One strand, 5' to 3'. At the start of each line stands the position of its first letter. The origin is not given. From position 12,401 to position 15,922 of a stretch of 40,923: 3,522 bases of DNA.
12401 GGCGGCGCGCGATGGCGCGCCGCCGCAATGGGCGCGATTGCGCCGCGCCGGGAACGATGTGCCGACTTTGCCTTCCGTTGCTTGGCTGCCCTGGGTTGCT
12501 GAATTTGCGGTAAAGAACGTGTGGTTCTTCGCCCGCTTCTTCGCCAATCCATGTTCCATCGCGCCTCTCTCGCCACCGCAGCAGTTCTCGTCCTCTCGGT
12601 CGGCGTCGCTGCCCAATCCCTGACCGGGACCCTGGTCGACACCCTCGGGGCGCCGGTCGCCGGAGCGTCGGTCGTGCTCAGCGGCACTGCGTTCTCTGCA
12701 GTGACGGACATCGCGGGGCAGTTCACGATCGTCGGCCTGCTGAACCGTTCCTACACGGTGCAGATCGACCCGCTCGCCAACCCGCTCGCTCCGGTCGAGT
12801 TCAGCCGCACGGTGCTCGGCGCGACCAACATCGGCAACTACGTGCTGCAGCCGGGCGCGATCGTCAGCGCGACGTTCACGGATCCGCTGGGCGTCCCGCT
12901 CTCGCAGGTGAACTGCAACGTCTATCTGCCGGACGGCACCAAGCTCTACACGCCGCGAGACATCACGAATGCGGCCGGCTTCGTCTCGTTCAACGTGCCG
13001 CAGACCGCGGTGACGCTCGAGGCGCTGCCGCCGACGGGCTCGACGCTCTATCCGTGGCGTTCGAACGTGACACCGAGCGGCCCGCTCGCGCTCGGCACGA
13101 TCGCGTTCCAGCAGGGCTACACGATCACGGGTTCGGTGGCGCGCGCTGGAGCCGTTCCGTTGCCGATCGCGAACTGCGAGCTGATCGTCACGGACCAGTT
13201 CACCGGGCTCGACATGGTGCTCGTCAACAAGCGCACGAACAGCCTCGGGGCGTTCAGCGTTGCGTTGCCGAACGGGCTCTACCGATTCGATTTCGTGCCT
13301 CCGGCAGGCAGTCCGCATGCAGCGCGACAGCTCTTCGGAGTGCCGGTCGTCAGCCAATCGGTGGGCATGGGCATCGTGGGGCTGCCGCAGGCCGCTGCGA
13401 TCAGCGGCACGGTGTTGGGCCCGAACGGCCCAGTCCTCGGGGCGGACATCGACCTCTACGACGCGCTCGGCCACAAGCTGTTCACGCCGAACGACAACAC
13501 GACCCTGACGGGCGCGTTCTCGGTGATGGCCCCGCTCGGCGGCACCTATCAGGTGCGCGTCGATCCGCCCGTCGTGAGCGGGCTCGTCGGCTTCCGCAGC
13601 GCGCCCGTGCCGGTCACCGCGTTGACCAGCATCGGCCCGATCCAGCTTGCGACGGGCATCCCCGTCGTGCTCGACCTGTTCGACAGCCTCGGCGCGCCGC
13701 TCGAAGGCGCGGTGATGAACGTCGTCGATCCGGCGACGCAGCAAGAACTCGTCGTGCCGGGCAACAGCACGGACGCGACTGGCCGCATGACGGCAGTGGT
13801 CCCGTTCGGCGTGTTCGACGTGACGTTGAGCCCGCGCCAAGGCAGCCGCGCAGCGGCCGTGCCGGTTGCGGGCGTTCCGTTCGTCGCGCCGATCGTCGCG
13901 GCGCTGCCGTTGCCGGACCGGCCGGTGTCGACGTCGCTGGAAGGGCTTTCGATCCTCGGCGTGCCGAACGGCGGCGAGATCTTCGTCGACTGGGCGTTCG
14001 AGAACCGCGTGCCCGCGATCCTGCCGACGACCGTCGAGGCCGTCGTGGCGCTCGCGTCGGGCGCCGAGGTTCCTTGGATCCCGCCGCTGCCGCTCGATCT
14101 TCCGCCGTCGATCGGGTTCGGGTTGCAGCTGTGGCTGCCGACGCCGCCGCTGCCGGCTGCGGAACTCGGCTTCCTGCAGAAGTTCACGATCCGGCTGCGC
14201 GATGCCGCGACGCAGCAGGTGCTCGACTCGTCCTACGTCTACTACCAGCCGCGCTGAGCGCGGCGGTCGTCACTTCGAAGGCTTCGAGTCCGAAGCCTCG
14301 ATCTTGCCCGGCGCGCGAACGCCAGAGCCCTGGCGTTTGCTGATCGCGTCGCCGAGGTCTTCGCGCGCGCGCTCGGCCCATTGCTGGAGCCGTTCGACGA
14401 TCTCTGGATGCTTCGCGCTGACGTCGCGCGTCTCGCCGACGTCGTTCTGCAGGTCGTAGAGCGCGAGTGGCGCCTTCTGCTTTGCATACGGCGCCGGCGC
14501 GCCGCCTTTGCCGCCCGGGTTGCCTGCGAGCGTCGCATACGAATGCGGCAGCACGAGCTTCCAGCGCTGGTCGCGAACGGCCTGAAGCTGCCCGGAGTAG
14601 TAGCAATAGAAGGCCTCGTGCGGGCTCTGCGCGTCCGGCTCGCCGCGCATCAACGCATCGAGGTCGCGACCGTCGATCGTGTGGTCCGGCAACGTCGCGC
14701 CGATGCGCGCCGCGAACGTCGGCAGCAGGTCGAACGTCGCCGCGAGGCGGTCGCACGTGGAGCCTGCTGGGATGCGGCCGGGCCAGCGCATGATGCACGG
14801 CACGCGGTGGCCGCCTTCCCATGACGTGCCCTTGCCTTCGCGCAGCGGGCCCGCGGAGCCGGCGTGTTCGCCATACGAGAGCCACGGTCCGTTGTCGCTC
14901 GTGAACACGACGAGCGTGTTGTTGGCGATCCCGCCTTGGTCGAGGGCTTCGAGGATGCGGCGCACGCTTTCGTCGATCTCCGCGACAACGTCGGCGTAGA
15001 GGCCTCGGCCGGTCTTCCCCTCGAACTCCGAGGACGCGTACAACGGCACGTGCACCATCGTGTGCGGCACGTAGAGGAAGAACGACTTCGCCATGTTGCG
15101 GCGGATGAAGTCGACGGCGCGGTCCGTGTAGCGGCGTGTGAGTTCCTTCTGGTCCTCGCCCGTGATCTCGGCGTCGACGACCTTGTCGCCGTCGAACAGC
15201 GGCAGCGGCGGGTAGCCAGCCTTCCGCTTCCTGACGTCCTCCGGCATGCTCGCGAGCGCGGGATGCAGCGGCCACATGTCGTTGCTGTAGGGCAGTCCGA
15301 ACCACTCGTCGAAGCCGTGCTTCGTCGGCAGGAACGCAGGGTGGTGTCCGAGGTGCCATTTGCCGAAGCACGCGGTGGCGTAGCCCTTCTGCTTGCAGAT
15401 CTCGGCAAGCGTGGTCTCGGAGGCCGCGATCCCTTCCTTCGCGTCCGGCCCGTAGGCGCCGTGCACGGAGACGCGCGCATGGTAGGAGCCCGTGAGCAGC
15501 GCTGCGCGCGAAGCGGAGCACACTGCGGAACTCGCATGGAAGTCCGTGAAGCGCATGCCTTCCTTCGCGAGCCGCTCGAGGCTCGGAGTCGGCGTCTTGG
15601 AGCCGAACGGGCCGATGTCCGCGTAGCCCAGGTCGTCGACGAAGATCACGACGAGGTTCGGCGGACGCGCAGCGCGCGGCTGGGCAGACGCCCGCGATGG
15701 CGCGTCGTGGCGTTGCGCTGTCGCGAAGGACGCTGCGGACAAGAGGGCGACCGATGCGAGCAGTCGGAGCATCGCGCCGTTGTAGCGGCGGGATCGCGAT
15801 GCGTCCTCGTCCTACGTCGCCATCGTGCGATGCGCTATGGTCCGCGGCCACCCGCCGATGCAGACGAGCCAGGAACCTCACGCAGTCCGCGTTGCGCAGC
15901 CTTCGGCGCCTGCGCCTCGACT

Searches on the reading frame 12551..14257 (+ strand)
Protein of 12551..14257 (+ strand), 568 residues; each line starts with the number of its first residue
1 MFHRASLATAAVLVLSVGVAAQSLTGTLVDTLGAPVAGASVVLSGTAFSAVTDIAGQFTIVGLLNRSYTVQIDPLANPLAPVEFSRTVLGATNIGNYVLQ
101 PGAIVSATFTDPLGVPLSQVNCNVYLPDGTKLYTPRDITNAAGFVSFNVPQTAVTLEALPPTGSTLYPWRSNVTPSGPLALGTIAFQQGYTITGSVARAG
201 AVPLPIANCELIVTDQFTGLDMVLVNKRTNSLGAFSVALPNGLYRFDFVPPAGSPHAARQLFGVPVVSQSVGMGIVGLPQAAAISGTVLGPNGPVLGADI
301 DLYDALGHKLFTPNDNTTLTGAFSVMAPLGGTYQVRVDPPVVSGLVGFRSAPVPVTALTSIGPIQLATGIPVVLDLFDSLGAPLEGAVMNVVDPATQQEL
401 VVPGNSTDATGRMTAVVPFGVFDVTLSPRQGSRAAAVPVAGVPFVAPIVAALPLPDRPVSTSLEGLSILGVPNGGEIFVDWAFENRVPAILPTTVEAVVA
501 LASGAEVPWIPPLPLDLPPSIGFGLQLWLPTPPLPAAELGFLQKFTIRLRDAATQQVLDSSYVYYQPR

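Call 6: search_protein_families(library=pfam, max_evalue=0.1, proteins=[window:12551-14257:+])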
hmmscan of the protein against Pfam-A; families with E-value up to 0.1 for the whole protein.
window:12551-14257:+ (568 aa): 4 families
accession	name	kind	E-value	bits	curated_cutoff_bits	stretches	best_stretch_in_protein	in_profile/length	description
PF13620.12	CarboxypepD_reg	-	7.7e-18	65.1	32.3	1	23-72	1-54/82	Carboxypeptidase regulatory-like domain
PF13715.12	CarbopepD_reg_2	-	7.2e-08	32.8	32.2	1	24-72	1-50/88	CarboxypepD_reg-like domain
PF02369.22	Big_1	-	2.9e-07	30.9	34.9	1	14-60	11-64/93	Bacterial Ig-like domain (group 1)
PF07210.18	DUF1416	-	0.082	13.3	23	0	276-337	14-72/97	Protein of unknown function (DUF1416)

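Call 13: find_encoding_contigs(protein=window:12551-14257:+, flank=6000, max_places=10)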
Protein window:12551-14257:+ (568 aa): no gene with exactly this product is on record in the collection.

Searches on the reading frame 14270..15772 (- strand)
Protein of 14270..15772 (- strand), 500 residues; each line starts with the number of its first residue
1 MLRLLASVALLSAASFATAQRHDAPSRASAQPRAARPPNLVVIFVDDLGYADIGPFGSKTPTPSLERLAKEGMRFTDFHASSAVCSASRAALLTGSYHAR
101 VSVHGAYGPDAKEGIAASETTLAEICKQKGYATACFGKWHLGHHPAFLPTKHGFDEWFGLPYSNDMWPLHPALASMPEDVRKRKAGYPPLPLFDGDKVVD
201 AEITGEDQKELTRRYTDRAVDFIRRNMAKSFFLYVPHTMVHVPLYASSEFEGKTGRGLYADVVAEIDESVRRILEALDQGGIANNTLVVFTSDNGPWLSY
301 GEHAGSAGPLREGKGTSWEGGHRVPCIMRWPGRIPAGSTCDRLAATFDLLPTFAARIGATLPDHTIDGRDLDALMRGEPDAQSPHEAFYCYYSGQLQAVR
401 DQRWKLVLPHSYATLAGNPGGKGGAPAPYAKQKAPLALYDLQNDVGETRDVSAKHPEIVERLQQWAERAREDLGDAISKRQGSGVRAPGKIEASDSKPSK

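Call 6: search_protein_families(library=pfam, max_evalue=0.1, proteins=[window:14270-15772:-])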
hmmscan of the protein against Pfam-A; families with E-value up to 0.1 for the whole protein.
window:14270-15772:- (500 aa): 4 families
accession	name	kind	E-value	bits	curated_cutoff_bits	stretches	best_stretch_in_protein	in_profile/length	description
PF00884.28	Sulfatase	-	6e-60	203.5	25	1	38-358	1-300/301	Sulfatase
PF16347.10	SGSH_C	-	2.7e-10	41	29.3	1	318-407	12-107/154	N-sulphoglucosamine sulphohydrolase, C-terminal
PF14707.11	Sulfatase_C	-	9.7e-10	39.5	30.9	1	383-474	1-97/127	C-terminal region of aryl-sulfatase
PF01663.27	Phosphodiest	-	9.8e-07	29.1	23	1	40-295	1-220/342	Type I phosphodiesterase / nucleotide pyrophosphatase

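Call 12: find_encoding_contigs(protein=window:14270-15772:-, flank=6000, max_places=10)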
Protein window:14270-15772:- (500 aa): no gene with exactly this product is on record in the collection.
